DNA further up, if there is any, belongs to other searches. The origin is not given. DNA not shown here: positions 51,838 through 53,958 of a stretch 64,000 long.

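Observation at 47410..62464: tRNA-Glu-adjacent integrated element combining a tyrosine recombinase, an SF3-like ATPase and a phi29-like protein-primed PolB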

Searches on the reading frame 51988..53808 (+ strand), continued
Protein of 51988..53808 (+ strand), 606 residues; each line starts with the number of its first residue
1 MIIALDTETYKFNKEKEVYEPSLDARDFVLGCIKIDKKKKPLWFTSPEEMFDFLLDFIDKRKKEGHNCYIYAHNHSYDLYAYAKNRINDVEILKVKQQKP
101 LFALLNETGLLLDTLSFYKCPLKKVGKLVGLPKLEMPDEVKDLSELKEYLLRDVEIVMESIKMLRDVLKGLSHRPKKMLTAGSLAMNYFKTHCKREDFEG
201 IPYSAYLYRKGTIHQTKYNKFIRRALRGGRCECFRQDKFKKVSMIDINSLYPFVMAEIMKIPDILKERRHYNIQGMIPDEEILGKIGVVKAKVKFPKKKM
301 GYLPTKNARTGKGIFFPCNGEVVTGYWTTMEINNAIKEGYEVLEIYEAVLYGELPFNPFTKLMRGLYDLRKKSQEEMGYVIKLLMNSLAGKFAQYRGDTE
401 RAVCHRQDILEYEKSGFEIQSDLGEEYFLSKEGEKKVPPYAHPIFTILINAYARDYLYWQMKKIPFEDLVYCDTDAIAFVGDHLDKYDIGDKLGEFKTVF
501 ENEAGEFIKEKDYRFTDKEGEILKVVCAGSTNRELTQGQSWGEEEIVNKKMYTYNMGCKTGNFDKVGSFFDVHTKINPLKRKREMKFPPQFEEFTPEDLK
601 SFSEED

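Call 48: search_solved_structures(query=A1, max_evalue=0.01, show_alignments=1)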
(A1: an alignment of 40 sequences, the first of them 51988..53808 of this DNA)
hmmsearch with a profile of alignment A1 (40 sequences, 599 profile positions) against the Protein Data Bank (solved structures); distinct sequences matched with E-value up to 0.01: 54.
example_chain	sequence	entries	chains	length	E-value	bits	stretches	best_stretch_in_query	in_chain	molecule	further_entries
1xhx_A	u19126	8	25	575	7.5e-26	93.9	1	106-522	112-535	DNA polymerase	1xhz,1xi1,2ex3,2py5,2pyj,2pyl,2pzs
2jgu_A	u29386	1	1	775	1.3e-12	50.2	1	5-270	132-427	DNA POLYMERASE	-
1wn7_A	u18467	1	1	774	7.5e-12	47.6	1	6-270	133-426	Family B DNA Polymerase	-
3a2f_A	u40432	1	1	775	1.1e-11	47.1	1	5-270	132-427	DNA polymerase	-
1tgo_A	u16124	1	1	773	1.2e-11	47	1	5-270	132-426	PROTEIN (THERMOSTABLE B DNA POLYMERASE)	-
1wns_A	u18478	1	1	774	1.4e-11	46.8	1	6-270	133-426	DNA POLYMERASE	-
7tqw_A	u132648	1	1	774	1.3e-10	43.6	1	6-270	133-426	DNA polymerase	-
4k8z_A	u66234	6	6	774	4.1e-10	41.9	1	130-270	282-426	DNA polymerase | DNA polymerase,DNA polymerase,DNA polymerase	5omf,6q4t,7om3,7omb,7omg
5h12_A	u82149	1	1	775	5.5e-10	41.5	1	5-270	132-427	Deep Vent DNA Polymerase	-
7b06_A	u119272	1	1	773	6.4e-10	41.3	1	116-270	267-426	DNA polymerase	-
6wya_A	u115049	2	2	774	6.7e-10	41.2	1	7-270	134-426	DNA polymerase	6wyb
2xhb_A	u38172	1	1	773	6.8e-10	41.2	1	9-270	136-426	DNA POLYMERASE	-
8s84_A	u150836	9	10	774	6.9e-10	41.2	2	441-578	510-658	DNA polymerase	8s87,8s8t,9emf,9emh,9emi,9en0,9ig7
5vu5_A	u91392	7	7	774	7.4e-10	41.1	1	130-270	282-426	DNA polymerase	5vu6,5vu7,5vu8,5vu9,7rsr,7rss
2vwk_A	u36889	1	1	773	1.1e-09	40.5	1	116-270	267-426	DNA POLYMERASE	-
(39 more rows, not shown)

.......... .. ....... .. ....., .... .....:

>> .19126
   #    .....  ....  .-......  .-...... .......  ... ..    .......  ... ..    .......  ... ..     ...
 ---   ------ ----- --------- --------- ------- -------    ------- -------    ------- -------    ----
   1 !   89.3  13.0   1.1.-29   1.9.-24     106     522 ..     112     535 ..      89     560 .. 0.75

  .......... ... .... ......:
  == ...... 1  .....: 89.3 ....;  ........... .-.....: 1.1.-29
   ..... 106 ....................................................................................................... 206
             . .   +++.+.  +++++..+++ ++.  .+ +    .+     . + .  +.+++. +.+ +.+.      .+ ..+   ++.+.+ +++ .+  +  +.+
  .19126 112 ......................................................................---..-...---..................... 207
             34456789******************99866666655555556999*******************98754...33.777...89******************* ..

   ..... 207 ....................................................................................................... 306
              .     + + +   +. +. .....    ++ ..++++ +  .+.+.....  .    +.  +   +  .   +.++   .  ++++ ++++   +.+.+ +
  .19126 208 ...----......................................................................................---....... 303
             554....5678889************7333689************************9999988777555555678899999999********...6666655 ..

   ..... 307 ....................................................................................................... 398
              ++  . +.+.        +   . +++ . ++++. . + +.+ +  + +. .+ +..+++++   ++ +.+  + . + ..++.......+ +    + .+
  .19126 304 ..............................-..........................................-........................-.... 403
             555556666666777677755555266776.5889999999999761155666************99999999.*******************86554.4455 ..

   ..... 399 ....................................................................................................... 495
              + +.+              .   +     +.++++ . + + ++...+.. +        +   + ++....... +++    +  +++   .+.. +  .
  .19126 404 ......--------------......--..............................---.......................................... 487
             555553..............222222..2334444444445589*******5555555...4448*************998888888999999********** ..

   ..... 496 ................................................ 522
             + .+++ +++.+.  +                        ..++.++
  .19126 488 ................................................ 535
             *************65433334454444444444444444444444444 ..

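Call 51: find_related_loci(query=A2, collection=genome_contigs, flank=10000)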
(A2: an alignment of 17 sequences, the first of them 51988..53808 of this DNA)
Query A2 (606 aa) in genome_contigs; peptide patterns used: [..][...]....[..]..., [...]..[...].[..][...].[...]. (x = any residue, [..] = any of these).
63 stretches matched a pattern; 4 encode a relative of the query (tblastn E <= 1e-3); 4 distinct loci.
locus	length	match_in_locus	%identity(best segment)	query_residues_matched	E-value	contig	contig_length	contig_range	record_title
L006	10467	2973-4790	88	1-606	0e+0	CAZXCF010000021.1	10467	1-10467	MAG TPA_asm: Candidatus Woesearchaeota archaeon isolate SRP332253_co1_20 genome assembly, contig: NODE_10687_length_1046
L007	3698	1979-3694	47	13-577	0e+0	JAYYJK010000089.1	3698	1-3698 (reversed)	MAG: Nanoarchaeota archaeon isolate DS_MAG177 DS_MAG177_0089, whole genome shotgun sequence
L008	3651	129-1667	33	1-517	4e-75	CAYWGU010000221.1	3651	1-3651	MAG TPA_asm: uncultured Spirochaetaceae bacterium isolate SRP191223_co2_66 genome assembly, contig: NODE_34524_length_36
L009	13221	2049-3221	23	70-497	1e-25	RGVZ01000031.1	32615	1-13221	MAG: bacterium isolate WB9_2_064 contig_100_30, whole genome shotgun sequence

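Call 52: find_related_loci(query=A2, collection=viral_contigs, flank=10000)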
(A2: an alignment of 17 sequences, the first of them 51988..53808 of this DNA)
Query A2 (606 aa) in viral_contigs; peptide patterns used: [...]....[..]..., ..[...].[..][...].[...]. (x = any residue, [..] = any of these).
36 stretches matched a pattern; 2 encode a relative of the query (tblastn E <= 1e-3); 2 distinct loci.
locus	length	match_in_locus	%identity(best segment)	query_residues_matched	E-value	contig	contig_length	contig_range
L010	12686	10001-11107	25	135-487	3e-9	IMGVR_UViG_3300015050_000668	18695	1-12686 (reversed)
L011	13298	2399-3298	24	180-476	4e-7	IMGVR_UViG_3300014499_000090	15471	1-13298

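Call 53: find_related_loci(query=A2, collection=metagenome_contigs, flank=10000)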
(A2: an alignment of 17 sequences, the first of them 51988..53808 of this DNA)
Query A2 (606 aa) in metagenome_contigs; peptide patterns used: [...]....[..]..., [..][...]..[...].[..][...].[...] (x = any residue, [..] = any of these).
403 stretches matched a pattern; 61 encode a relative of the query (tblastn E <= 1e-3); 61 distinct loci.
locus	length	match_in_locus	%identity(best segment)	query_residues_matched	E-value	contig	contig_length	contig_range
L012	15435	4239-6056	89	1-606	0e+0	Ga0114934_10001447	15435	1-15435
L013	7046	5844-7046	96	1-401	0e+0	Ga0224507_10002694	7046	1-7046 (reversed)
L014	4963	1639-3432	56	1-599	0e+0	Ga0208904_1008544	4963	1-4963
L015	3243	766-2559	55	1-599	0e+0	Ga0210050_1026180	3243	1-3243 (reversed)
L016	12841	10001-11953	40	12-593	4e-138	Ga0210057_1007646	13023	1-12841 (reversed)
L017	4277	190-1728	33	1-517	9e-74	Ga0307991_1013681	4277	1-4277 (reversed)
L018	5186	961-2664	31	1-586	1e-70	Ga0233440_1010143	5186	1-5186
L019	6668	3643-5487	28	1-570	9e-68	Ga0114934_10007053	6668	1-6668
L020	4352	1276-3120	28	1-570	1e-63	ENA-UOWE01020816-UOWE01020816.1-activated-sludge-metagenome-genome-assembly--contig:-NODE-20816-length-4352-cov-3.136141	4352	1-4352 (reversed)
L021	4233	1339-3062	30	5-567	5e-62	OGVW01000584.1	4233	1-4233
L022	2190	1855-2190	64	1-112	6e-44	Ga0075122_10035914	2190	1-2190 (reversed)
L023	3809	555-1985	31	44-513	2e-42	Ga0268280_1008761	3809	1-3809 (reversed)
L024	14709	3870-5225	29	48-513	9e-39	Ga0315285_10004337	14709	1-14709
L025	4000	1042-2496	27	26-513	1e-32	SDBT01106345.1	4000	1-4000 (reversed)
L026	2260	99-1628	25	2-522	2e-29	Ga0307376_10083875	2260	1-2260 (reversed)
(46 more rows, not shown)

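Call 57: search_dna_similar(query=window:51988-53808:+, collection=plasmids, mode=protein, max_rows=15, max_evalue=0.01)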
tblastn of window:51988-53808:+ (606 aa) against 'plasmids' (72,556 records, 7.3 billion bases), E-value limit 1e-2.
Records with a match: 19; places in all: 19; records where one place covers at least 80% of the query: 0.
Best place of each record, by identity: <60% 19.
By first word of the organism name: Bacillus 19.
By predicted mobility (MOB-suite, as given by PLSDB): non-mobilizable 19.
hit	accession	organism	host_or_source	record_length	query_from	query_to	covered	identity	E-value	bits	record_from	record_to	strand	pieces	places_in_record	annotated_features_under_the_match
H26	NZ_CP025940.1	Bacillus velezensis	mixed culture,Chinese food lobster sauce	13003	145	584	73%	26.0%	7e-16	89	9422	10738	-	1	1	DNA polymerase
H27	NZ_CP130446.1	Bacillus amyloliquefaciens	pure culture,Ocean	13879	145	584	73%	26.0%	7e-16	89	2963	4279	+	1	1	DNA polymerase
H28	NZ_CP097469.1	Bacillus velezensis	-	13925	145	584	73%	26.0%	7e-16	89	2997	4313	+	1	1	DNA polymerase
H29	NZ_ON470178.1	Bacillus thuringiensis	-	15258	146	513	61%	26.4%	3e-11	74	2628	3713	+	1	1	DNA polymerase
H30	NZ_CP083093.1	Bacillus thuringiensis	whole organism,Biopesticide B401/B402 ...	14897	143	497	59%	26.4%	6e-6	57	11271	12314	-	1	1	DNA polymerase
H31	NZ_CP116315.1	Bacillus thuringiensis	soil sample,soil sample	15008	143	497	59%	26.4%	6e-6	57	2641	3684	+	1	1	DNA polymerase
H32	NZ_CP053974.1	Bacillus thuringiensis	-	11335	180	497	52%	28.2%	1e-5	56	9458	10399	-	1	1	DNA polymerase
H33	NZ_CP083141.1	Bacillus thuringiensis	whole organism,Biopesticide Solbac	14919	180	497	52%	28.2%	1e-5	56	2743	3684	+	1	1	DNA polymerase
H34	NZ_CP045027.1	Bacillus thuringiensis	whole organism,soil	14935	180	497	52%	28.2%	1e-5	56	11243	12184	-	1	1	DNA polymerase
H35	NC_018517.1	Bacillus thuringiensis HD-789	-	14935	180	497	52%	28.2%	1e-5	56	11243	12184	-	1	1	DNA polymerase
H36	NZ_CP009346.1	Bacillus thuringiensis HD1002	Sewage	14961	180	497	52%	28.2%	1e-5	56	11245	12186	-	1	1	DNA polymerase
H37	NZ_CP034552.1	Bacillus cereus ATCC 14579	single cell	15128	142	478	56%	25.8%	6e-12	77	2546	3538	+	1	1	DNA polymerase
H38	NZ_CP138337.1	Bacillus cereus ATCC 14579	soil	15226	142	478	56%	25.8%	6e-12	77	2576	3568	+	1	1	DNA polymerase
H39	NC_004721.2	Bacillus cereus ATCC 14579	-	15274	142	478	56%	25.8%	6e-12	77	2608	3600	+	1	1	DNA polymerase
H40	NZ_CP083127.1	Bacillus thuringiensis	whole organism,Biopesticide Delfin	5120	180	497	52%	26.8%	2e-5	55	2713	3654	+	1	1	DNA polymerase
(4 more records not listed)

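Call 82: find_encoding_contigs(protein=P0021, flank=10000, max_places=2)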
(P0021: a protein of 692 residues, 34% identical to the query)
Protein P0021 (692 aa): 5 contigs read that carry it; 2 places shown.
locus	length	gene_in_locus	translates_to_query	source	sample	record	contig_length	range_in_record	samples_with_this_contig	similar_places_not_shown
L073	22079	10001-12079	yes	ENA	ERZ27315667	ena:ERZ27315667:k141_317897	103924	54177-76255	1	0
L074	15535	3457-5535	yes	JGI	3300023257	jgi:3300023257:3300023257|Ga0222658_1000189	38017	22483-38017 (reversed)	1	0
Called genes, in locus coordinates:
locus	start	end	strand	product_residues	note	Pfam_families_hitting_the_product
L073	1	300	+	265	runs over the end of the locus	-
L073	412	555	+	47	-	-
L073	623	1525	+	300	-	PF00413:Peptidase_M10 (weak), PF07705:CARDB (weak)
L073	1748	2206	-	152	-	PF13328:HD_4, PF01966:HD (faint)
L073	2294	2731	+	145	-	PF00583:Acetyltransf_1 (weak), PF13508:Acetyltransf_7, PF08445:FR47 (weak)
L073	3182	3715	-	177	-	-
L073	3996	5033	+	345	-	PF13495:Phage_int_SAM_4 (weak), PF00589:Phage_integrase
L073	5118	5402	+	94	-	-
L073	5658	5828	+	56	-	-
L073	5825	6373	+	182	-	-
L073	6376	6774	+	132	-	-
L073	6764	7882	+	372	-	-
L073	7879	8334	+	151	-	-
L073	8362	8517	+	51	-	-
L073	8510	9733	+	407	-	-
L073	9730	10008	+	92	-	-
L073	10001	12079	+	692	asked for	PF03175:DNA_pol_B_2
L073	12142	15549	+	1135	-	-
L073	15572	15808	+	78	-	-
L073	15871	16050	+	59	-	-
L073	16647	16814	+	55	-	-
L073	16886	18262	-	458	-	-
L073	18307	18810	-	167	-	-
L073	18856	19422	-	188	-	PF00571:CBS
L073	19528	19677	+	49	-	-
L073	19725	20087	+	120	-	-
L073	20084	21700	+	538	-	PF00118:Cpn60_TCP1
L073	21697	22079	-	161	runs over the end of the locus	-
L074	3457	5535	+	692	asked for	PF03175:DNA_pol_B_2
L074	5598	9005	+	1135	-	-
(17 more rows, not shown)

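Call 83: find_encoding_contigs(protein=P0018, flank=10000, max_places=2)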
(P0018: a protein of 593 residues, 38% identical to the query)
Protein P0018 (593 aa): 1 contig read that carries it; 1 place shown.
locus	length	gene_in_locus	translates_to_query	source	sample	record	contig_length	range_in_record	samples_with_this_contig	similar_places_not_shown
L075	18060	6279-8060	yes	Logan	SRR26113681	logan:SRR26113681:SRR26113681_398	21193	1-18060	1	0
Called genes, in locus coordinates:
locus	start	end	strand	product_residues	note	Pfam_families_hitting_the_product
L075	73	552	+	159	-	-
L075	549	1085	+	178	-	-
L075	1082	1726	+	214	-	-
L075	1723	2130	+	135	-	-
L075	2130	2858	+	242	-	-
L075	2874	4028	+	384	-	-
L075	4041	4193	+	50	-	-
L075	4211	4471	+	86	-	-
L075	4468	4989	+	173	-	-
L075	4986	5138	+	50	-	-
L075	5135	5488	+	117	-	-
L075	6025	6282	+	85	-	-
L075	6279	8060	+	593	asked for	PF03175:DNA_pol_B_2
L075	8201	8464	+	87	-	-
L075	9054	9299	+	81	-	-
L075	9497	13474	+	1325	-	-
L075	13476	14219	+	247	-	-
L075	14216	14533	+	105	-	-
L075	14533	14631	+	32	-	-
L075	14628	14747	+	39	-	-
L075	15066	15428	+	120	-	-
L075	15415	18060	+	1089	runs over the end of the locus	PF20677:Herpes_gp350_C (faint)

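Call 95: search_protein_families(library=pfam, proteins=[L016:2789-6313:+, L016:6451-7596:+, L073:12142-15549:+, L073:6764-7882:+, L075:9497-13474:+, L075:2874-4028:+, L012:13067-15259:+, L012:6090-7433:+, L012:11759-12604:-, L012:10806-11762:+], max_evalue=0.01)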
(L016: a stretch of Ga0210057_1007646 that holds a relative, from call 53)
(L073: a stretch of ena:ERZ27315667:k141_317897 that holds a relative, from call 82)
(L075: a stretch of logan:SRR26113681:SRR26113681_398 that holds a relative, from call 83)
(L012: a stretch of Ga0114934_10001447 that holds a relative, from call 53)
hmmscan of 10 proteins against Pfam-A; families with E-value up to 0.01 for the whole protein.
L016:2789-6313:+ (1174 aa): 0 families

L016:6451-7596:+ (381 aa): 0 families

L073:12142-15549:+ (1135 aa): 0 families

L073:6764-7882:+ (372 aa): 0 families

L075:9497-13474:+ (1325 aa): 1 family
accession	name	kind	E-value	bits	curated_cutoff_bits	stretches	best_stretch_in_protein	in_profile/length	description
PF08308.17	PEGA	-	0.0016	18.7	20.8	0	917-961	22-66/71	PEGA domain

L075:2874-4028:+ (384 aa): 1 family
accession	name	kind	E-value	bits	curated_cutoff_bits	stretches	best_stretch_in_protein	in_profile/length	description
PF25199.1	nSTAND_NTPase5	-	0.0061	16.8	34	0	31-128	21-112/145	Novel STAND NTPase 5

L012:13067-15259:+ (730 aa): 0 families

L012:6090-7433:+ (447 aa): 0 families

L012:11759-12604:- (281 aa): 0 families

L012:10806-11762:+ (318 aa): 1 family
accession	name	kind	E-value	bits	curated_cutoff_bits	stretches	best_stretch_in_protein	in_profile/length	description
PF00145.23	DNA_methylase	-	6.1e-88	295.8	22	1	6-313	1-323/324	C-5 cytosine-specific DNA methylase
